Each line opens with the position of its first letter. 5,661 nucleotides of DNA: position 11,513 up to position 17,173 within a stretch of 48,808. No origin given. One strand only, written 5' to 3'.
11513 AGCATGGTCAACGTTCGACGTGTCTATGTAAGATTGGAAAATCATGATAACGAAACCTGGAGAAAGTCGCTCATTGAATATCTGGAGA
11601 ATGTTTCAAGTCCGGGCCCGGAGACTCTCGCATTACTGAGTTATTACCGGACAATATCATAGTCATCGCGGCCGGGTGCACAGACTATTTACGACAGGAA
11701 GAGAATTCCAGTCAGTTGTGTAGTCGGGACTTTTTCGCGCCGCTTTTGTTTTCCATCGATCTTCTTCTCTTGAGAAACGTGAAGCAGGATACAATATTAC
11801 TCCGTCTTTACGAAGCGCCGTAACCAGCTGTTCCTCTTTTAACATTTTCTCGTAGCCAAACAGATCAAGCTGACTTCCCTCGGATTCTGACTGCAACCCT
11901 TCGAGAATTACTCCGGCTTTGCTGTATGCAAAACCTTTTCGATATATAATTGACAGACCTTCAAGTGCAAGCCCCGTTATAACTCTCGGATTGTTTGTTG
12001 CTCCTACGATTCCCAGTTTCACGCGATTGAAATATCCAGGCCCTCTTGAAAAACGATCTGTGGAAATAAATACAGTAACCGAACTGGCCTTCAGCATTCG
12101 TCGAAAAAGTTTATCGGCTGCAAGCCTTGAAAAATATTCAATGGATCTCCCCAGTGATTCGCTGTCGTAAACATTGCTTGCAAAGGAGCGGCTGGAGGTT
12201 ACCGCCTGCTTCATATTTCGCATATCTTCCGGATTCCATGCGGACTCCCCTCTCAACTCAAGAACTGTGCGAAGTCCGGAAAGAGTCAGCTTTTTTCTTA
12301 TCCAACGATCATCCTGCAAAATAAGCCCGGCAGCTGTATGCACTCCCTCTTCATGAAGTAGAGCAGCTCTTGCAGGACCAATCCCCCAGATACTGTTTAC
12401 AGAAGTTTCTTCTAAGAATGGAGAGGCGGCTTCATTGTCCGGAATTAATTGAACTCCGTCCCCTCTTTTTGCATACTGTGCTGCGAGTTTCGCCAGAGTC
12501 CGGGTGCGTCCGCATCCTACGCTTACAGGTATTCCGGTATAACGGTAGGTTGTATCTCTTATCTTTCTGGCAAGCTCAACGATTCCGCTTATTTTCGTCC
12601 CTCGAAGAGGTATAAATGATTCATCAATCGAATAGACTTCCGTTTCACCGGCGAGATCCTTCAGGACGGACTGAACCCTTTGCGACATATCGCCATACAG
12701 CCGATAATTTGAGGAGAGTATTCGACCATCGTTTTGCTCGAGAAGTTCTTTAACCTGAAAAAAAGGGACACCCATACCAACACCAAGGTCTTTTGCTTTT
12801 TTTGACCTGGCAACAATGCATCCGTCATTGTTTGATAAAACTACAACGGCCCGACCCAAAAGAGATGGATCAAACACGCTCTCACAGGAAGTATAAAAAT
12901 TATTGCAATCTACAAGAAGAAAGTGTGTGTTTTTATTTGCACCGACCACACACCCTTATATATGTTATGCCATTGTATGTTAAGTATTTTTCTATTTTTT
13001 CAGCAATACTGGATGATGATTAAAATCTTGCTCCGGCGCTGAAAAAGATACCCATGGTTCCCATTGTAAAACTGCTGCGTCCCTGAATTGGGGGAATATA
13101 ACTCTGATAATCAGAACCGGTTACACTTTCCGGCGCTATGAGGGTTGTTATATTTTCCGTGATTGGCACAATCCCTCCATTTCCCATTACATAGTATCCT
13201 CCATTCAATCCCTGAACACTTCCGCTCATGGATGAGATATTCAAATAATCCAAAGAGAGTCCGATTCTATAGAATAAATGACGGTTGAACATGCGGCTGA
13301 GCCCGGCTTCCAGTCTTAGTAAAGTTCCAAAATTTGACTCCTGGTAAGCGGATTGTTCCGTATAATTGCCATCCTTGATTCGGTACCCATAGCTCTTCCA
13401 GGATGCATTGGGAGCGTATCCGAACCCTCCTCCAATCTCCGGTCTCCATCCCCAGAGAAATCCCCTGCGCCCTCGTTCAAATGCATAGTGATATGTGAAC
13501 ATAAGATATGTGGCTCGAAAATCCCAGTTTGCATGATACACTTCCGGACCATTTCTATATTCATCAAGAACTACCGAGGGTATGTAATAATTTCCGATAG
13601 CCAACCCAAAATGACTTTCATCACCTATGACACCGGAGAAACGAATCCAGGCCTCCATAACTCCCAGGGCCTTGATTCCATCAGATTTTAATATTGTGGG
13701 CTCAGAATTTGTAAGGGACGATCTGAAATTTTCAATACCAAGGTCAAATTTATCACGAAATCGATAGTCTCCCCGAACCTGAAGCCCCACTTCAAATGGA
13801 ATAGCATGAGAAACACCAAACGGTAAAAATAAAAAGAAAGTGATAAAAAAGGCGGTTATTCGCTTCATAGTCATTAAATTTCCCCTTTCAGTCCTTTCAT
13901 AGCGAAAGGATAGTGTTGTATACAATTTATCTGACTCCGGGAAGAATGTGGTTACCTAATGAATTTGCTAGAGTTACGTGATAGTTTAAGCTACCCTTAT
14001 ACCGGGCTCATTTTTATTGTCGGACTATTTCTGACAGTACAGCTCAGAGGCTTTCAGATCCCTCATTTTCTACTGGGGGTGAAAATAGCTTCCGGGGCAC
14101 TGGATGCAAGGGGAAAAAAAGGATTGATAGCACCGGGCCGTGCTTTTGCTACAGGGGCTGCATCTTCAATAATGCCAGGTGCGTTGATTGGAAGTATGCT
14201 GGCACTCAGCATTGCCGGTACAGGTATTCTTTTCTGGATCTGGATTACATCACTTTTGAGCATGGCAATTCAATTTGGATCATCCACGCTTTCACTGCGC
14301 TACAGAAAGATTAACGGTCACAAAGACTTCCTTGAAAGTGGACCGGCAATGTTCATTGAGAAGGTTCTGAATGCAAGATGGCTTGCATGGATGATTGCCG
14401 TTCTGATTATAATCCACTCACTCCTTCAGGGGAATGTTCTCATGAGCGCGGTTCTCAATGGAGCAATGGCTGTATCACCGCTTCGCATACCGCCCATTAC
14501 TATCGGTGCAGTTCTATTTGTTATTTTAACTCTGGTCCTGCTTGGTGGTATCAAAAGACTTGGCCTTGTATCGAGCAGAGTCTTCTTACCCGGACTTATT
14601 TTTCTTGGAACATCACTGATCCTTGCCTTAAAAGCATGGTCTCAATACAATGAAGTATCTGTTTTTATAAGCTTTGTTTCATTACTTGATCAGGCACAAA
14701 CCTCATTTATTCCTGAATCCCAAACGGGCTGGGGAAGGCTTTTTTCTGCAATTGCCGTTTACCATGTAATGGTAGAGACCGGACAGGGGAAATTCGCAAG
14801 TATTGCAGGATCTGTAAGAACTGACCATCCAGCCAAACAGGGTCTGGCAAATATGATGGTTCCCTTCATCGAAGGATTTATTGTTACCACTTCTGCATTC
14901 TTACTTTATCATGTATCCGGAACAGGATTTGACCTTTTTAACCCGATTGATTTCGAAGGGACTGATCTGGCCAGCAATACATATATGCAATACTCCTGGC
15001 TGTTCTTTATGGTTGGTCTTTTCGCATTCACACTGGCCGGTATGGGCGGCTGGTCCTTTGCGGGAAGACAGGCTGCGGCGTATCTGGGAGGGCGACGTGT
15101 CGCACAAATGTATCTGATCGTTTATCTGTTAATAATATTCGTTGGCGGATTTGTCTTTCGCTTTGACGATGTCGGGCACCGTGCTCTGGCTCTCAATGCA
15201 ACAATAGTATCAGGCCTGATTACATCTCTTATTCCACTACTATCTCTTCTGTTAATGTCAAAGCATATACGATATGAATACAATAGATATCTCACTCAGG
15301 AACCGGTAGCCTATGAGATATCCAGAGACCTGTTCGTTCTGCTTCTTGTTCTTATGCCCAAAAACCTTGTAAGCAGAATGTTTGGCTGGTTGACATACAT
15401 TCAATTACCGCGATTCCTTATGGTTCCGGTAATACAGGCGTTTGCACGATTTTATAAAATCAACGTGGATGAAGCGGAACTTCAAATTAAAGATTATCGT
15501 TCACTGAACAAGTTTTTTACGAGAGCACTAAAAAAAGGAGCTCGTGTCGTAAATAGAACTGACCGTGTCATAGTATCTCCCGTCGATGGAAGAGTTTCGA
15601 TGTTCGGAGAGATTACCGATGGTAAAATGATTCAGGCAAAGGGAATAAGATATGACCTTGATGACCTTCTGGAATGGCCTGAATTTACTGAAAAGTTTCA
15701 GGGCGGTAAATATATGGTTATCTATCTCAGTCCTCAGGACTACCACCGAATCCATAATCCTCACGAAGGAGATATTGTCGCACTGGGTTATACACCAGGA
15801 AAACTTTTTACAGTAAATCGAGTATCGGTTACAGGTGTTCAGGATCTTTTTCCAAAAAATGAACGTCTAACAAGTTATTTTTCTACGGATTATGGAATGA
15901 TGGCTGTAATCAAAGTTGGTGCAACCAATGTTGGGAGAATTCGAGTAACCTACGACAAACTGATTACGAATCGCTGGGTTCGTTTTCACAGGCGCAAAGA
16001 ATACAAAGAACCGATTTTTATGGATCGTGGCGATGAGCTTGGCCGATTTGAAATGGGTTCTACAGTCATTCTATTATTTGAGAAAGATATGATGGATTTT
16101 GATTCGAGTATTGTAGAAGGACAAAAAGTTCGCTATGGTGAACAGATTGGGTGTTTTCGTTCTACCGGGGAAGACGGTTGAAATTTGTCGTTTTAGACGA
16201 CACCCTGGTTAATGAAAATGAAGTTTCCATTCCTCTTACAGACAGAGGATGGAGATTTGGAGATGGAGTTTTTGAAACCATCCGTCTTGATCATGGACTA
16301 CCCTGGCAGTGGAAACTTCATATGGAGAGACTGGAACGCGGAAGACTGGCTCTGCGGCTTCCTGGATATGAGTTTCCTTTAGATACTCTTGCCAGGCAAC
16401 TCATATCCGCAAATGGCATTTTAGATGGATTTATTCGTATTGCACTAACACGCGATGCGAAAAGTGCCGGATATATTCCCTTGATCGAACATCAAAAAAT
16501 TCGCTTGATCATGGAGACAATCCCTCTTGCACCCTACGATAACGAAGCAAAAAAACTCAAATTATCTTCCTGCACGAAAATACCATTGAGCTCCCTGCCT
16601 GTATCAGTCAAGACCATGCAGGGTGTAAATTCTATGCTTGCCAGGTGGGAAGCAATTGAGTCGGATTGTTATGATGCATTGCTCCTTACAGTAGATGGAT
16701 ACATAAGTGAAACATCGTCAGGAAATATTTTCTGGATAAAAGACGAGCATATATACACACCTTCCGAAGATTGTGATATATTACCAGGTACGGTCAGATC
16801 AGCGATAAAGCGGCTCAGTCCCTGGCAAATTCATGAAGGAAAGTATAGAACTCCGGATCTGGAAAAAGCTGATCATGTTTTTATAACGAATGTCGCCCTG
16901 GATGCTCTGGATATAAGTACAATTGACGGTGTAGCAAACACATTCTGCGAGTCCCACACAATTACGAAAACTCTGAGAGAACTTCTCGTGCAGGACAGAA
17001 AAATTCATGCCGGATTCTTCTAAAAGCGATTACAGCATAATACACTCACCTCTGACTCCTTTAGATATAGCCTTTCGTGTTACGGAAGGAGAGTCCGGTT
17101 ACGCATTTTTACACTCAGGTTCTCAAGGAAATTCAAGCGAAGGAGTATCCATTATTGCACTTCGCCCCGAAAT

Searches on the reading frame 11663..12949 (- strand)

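Call 47: search_protein_families(library=pfam, proteins=[window:11663-12949:-], max_evalue=0.00001)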
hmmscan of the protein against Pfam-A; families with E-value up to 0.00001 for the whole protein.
window:11663-12949:- (428 aa): 3 families
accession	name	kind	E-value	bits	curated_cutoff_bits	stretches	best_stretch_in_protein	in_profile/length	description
PF00817.25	IMS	-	2.3e-31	109.1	23.2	1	13-157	1-147/148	impB/mucB/samB family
PF11799.13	IMS_C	-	5.3e-13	49.8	20.7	1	248-363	2-109/109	impB/mucB/samB family C-terminal domain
PF13438.11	DUF4113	-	1.3e-06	28.8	24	1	397-420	28-51/51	Domain of unknown function (DUF4113)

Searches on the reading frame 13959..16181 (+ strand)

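Call 47: search_protein_families(library=pfam, proteins=[window:13959-16181:+], max_evalue=0.00001)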
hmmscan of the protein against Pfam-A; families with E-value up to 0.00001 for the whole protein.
window:13959-16181:+ (740 aa): 2 families
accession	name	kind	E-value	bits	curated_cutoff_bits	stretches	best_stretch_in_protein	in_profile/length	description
PF02666.20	PS_Dcarbxylase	-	8.8e-62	208.7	22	1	516-731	1-197/198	Phosphatidylserine decarboxylase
PF01235.23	Na_Ala_symp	-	2.5e-40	139.4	24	1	53-448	9-383/392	Sodium:alanine symporter family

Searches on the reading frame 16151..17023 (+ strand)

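Call 47: search_protein_families(library=pfam, proteins=[window:16151-17023:+], max_evalue=0.00001)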
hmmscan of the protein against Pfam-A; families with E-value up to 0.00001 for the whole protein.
window:16151-17023:+ (290 aa): 1 family
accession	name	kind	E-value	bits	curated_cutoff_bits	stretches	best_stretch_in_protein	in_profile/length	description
PF01063.24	Aminotran_4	-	1.8e-43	149.4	28.5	1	39-257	1-222/223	Amino-transferase class IV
